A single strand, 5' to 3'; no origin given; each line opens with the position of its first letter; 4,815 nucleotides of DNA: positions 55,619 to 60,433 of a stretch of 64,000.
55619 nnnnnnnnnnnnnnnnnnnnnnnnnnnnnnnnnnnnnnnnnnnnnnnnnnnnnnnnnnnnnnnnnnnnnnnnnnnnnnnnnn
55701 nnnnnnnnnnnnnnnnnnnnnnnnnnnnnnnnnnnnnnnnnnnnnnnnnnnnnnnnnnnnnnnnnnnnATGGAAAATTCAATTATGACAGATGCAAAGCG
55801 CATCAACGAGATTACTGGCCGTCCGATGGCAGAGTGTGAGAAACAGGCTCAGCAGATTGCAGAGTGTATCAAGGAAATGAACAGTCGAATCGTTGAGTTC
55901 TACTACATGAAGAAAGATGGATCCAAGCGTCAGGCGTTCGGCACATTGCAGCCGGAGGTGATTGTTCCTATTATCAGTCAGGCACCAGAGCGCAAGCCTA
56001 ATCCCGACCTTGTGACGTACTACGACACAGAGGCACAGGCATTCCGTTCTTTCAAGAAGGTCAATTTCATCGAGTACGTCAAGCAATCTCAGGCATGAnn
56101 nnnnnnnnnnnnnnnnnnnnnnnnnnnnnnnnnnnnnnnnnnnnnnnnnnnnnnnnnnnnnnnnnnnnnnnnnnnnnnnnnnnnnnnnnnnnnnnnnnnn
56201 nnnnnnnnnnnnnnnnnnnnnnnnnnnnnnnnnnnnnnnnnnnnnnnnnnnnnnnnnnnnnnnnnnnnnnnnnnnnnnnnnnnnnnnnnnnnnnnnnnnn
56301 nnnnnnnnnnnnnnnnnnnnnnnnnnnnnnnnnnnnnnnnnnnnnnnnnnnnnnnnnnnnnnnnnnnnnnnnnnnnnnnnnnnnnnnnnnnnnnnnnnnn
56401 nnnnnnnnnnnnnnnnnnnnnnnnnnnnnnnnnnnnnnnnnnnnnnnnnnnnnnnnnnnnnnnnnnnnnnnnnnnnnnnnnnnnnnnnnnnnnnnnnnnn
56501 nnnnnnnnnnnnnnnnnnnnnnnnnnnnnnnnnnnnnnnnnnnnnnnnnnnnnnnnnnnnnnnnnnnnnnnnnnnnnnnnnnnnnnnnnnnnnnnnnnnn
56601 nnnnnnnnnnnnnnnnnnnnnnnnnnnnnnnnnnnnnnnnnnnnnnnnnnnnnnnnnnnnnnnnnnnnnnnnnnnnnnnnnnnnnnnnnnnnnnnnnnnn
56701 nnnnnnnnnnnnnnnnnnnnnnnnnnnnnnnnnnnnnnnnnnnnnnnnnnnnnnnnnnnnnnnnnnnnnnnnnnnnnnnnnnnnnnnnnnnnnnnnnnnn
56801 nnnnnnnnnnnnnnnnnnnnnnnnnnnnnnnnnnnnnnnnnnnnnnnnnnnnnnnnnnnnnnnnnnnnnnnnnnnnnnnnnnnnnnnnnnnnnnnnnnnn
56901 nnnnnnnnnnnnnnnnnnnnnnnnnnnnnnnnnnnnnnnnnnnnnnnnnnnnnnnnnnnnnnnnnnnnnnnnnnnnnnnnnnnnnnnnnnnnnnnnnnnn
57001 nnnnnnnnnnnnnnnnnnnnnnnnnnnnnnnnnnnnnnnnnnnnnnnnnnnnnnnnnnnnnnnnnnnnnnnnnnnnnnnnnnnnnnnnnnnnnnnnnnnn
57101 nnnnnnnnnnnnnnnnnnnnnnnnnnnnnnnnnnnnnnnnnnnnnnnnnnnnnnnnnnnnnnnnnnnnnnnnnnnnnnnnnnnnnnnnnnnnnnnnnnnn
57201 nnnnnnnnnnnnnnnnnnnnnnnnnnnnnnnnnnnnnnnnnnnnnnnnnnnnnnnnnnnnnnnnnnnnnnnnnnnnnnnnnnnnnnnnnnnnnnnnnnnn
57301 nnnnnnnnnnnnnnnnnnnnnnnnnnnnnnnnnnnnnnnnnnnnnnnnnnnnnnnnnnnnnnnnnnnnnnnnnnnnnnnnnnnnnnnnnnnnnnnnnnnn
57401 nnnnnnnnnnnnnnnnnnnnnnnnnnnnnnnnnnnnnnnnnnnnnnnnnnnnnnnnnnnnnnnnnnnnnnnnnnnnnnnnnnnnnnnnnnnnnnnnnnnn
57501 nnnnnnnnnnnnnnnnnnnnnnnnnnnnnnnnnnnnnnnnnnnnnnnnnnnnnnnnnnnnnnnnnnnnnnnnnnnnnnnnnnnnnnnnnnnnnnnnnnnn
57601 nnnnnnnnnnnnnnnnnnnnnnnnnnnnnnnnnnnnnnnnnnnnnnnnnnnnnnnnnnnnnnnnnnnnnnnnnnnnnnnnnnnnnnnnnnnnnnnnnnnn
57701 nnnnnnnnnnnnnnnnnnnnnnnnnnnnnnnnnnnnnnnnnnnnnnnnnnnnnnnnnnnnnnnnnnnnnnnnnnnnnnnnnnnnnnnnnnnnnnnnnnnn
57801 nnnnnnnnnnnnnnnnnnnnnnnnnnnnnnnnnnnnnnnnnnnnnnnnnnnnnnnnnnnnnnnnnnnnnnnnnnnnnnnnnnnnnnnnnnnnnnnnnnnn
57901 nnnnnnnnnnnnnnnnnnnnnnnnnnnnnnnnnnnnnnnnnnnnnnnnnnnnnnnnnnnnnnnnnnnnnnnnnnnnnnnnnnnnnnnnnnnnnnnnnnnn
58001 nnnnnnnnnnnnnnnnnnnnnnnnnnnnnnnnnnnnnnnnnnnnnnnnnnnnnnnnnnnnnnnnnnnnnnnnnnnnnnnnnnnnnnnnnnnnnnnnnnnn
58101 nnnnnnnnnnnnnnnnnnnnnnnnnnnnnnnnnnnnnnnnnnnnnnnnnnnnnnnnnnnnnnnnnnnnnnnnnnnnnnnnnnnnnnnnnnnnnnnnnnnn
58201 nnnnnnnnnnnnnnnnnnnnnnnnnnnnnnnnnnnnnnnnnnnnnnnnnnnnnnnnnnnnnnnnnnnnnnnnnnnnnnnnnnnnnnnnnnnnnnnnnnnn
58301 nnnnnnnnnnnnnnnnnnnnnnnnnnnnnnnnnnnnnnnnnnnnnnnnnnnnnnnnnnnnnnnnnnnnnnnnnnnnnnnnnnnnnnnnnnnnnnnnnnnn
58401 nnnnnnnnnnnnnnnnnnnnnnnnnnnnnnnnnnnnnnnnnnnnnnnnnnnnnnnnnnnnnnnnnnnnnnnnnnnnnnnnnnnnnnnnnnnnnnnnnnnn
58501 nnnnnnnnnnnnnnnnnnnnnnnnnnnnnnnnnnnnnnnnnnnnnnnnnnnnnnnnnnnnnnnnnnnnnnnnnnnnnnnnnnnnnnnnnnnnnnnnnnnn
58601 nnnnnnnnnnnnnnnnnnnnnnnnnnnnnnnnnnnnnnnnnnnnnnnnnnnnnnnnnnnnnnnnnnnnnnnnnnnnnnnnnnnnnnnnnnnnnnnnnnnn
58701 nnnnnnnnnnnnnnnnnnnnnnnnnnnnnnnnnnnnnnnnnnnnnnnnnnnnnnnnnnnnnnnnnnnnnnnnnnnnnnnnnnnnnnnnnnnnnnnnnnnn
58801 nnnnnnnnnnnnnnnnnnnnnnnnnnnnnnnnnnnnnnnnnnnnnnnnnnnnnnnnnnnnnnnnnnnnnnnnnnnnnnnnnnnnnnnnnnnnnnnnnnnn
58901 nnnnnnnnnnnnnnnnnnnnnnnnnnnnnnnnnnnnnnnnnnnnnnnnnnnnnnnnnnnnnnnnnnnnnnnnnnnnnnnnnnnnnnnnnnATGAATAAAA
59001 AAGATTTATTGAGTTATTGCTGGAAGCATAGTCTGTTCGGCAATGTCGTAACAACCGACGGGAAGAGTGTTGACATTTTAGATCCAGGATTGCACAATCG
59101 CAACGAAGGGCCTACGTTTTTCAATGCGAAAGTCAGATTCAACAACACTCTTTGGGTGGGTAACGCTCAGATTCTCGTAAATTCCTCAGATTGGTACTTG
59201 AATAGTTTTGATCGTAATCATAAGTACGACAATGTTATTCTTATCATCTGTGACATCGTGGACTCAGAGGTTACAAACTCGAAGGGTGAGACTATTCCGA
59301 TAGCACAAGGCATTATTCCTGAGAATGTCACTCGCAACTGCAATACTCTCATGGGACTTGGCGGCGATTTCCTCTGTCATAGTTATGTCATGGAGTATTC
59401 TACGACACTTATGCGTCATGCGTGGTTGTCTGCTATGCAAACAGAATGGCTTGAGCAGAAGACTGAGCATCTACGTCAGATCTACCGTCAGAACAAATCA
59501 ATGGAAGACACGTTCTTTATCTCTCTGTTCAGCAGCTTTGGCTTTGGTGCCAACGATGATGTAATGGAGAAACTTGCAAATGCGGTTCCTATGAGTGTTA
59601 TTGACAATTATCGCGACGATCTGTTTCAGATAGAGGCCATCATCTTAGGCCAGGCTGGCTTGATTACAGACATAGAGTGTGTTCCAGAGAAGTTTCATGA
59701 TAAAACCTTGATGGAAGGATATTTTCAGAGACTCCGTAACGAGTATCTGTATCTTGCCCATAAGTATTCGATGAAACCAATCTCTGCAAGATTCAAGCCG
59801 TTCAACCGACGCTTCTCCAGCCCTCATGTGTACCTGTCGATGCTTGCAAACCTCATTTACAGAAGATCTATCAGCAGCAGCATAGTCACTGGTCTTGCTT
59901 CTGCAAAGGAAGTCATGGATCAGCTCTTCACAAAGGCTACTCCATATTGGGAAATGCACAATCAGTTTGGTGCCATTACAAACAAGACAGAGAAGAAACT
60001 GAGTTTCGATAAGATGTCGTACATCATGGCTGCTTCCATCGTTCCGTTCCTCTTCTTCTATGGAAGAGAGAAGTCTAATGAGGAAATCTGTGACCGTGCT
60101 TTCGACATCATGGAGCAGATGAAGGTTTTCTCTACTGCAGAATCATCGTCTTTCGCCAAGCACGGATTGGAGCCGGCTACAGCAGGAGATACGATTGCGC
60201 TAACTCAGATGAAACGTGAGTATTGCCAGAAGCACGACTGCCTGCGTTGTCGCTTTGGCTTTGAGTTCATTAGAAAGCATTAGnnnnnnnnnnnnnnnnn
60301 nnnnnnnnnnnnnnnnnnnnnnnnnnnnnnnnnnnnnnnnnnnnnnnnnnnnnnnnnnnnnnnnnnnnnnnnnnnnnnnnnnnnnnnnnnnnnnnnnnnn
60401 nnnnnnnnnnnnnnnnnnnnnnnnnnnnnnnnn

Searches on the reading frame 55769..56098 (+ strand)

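Call 44: search_protein_families(library=phrogs, proteins=[window:55769-56098:+], max_evalue=0.001)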
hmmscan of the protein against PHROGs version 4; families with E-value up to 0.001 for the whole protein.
window:55769-56098:+ (109 aa): 1 family
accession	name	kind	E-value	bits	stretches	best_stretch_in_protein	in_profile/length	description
phrog_1086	-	unknown function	8e-21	75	1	2-102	6-112/137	-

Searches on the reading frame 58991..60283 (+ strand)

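Call 9: search_protein_families(library=pfam, proteins=[window:58991-60283:+], max_evalue=0.01)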
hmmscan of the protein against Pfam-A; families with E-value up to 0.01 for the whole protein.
window:58991-60283:+ (430 aa): 1 family
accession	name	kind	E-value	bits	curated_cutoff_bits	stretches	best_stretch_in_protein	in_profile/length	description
PF11013.13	DUF2851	-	1.2e-87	294.8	25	1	5-378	2-370/375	Protein of unknown function (DUF2851)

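Call 10: search_protein_families(library=phrogs, proteins=[window:58991-60283:+], max_evalue=0.001)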
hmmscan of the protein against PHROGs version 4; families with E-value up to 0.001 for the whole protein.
window:58991-60283:+ (430 aa): 0 families
